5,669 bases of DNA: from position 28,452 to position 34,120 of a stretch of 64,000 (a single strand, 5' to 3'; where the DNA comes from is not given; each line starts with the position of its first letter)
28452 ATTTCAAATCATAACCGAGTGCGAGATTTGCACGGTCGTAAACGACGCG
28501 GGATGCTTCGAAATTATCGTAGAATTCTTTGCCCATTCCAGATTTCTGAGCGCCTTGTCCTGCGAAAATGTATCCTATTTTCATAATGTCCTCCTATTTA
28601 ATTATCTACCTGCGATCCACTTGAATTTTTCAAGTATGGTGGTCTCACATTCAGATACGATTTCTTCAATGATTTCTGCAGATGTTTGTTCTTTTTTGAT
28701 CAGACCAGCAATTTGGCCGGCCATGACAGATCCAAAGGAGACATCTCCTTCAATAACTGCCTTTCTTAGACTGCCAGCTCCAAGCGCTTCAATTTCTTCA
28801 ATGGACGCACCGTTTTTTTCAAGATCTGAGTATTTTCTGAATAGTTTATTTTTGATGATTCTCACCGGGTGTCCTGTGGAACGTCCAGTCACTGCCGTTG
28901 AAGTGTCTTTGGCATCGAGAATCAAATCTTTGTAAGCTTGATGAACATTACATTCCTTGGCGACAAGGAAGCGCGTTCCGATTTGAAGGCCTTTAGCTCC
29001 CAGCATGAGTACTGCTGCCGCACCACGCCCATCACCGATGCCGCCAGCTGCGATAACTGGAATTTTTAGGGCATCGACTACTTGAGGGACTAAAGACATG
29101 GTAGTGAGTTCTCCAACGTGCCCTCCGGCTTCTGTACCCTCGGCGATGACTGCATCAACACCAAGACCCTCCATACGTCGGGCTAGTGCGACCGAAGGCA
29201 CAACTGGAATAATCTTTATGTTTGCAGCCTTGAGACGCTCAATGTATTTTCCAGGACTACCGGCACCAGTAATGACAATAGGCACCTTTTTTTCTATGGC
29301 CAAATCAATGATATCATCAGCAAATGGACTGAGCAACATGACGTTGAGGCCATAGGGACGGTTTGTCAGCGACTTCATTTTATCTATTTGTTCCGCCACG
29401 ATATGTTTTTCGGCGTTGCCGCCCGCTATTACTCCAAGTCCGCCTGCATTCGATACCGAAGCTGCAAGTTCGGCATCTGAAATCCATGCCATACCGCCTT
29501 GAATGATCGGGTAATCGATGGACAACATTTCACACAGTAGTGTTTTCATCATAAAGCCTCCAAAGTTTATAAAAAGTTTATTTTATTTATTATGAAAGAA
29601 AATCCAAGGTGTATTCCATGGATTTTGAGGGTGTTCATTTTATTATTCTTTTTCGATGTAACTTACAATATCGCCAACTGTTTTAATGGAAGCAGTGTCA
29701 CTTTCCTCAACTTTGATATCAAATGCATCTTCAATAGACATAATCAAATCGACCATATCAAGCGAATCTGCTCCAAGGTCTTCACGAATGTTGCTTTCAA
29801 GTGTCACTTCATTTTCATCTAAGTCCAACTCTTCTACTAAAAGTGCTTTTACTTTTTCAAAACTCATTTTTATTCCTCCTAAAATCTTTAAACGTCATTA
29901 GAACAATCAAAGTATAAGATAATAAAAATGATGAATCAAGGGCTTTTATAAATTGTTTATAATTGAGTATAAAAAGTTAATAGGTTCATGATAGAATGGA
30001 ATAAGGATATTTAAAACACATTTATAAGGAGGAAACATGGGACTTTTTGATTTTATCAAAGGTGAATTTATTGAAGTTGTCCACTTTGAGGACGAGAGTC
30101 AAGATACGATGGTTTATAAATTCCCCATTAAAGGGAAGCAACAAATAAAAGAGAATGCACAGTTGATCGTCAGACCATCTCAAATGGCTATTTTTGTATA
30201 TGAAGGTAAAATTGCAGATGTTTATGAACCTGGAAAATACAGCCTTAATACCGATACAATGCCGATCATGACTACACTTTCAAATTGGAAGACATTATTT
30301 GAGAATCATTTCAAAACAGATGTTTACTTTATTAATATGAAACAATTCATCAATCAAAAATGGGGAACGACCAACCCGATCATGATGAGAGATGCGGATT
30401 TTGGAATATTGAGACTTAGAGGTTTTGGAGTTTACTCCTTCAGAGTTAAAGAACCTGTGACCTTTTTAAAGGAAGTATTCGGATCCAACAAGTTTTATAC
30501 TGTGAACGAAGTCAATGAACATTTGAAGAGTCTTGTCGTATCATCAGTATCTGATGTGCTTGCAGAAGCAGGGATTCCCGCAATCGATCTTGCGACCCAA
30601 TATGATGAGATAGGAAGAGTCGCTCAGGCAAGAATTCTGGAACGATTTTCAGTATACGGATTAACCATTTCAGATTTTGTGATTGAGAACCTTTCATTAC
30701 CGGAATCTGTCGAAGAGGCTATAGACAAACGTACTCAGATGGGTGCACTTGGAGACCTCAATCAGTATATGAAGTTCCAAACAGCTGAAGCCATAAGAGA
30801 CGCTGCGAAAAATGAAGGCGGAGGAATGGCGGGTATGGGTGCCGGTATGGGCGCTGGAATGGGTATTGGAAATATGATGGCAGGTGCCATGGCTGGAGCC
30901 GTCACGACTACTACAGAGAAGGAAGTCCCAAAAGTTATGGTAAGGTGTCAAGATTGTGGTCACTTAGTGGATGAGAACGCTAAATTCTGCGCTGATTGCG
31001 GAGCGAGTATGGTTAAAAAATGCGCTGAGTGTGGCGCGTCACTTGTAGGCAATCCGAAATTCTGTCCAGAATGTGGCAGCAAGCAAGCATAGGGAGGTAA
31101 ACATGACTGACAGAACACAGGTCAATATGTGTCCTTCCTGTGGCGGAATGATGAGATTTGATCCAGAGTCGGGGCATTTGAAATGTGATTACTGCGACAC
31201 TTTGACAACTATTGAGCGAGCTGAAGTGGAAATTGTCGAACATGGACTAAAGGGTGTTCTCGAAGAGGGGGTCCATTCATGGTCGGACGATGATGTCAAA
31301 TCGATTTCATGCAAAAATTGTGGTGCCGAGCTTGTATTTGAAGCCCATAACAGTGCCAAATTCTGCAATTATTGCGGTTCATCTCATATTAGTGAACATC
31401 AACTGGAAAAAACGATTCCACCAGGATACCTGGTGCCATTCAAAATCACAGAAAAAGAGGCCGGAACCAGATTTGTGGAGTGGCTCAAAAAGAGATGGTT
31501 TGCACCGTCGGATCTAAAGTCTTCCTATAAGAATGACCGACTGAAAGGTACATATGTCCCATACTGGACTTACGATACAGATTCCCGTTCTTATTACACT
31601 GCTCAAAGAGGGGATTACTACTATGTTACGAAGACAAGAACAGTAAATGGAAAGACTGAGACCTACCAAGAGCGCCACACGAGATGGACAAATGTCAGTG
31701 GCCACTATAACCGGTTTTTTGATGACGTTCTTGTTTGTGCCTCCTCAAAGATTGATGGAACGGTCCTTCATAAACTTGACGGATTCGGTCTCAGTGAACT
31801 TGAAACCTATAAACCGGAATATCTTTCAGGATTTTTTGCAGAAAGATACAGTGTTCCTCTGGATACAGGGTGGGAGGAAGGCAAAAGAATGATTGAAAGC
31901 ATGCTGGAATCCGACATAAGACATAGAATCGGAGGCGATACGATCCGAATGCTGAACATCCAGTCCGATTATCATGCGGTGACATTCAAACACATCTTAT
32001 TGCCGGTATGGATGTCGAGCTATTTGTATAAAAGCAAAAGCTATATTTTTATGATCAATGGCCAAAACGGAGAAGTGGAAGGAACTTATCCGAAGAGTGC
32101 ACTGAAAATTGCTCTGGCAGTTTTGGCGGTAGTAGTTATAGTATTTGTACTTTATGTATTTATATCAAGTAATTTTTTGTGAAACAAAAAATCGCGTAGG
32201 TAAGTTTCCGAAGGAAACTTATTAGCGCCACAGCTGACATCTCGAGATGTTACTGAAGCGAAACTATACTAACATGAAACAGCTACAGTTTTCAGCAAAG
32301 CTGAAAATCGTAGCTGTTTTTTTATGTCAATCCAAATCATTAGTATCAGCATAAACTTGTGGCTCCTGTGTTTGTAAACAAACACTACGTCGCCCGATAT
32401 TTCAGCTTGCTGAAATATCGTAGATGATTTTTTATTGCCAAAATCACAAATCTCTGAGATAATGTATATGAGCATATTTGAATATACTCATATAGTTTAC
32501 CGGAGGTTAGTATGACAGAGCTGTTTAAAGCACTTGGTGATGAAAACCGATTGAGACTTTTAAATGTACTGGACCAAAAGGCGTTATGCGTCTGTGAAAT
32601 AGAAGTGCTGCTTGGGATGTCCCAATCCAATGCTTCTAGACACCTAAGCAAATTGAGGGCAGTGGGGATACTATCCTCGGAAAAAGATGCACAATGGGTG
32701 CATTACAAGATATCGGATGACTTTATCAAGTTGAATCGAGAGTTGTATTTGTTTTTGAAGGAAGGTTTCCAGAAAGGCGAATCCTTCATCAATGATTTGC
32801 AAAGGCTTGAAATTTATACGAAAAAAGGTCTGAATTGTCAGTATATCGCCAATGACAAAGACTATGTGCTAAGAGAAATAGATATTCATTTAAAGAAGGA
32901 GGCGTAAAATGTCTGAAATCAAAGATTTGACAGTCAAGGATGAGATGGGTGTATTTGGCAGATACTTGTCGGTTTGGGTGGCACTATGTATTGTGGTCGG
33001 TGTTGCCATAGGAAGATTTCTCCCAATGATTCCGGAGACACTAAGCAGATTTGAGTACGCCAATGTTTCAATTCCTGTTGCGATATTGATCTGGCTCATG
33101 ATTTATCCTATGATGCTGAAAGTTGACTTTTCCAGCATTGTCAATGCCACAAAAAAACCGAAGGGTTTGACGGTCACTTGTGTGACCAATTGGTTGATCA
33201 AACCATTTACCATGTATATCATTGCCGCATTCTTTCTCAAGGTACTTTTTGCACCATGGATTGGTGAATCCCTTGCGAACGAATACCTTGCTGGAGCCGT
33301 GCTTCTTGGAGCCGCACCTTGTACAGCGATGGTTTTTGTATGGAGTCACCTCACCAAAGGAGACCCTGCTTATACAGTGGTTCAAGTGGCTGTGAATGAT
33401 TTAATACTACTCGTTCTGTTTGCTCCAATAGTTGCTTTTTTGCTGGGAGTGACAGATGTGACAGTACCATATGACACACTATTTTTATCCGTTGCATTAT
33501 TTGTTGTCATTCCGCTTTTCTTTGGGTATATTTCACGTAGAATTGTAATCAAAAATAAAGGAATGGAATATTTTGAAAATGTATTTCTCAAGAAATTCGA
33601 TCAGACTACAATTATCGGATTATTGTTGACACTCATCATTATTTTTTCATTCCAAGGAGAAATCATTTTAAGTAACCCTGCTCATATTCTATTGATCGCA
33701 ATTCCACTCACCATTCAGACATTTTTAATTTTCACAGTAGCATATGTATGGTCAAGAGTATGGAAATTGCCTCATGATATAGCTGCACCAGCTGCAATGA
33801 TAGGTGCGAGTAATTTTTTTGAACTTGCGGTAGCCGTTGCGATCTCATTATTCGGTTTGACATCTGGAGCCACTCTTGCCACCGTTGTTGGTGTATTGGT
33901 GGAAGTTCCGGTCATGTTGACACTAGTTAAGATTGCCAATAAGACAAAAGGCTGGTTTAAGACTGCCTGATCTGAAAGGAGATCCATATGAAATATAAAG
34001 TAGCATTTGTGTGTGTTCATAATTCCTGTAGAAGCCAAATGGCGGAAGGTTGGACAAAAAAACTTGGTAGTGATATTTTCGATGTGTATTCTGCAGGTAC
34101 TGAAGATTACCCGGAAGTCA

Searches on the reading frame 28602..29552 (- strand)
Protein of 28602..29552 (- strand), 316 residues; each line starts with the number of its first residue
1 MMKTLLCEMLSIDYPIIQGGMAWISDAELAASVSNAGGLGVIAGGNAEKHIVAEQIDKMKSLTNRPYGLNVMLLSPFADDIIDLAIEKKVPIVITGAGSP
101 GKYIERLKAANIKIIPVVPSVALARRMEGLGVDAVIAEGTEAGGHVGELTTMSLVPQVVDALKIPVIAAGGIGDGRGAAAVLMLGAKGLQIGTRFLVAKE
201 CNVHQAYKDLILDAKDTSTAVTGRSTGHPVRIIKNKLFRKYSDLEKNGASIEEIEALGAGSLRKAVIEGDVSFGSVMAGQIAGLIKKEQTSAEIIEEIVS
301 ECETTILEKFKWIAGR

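Call 72: search_protein_families(library=pfam, proteins=[window:28602-29552:-], max_evalue=1e-8)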
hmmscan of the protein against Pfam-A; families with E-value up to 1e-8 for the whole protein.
window:28602-29552:- (316 aa): 1 family
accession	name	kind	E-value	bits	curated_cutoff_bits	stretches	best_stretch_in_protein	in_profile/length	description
PF03060.21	NMO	-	9.7e-74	249.1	28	1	4-300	2-330/331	Nitronate monooxygenase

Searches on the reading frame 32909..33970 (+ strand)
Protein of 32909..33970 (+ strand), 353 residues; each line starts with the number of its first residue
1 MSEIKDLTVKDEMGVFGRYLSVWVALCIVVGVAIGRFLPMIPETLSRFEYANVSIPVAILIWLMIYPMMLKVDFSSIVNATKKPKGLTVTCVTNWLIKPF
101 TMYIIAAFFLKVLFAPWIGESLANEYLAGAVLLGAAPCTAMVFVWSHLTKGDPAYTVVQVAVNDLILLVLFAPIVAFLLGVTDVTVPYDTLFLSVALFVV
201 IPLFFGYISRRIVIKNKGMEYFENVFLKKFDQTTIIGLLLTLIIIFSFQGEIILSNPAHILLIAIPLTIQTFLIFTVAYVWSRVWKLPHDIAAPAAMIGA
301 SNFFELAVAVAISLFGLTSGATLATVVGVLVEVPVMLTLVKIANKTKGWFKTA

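Call 22: search_protein_families(library=ncbifam, proteins=[window:32909-33970:+], max_evalue=0.00001)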
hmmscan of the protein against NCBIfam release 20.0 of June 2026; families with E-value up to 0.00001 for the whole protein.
window:32909-33970:+ (353 aa): 2 families
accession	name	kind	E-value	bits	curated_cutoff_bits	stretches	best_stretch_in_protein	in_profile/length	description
TIGR00832.1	acr3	equivalog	3.3e-117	391.5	282.8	1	13-343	1-327/327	ACR3 family arsenite efflux transporter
TIGR00841.1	bass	subfamily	3.3e-10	39.7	326.3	1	47-331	29-293/321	bile acid:sodium symporter family transporter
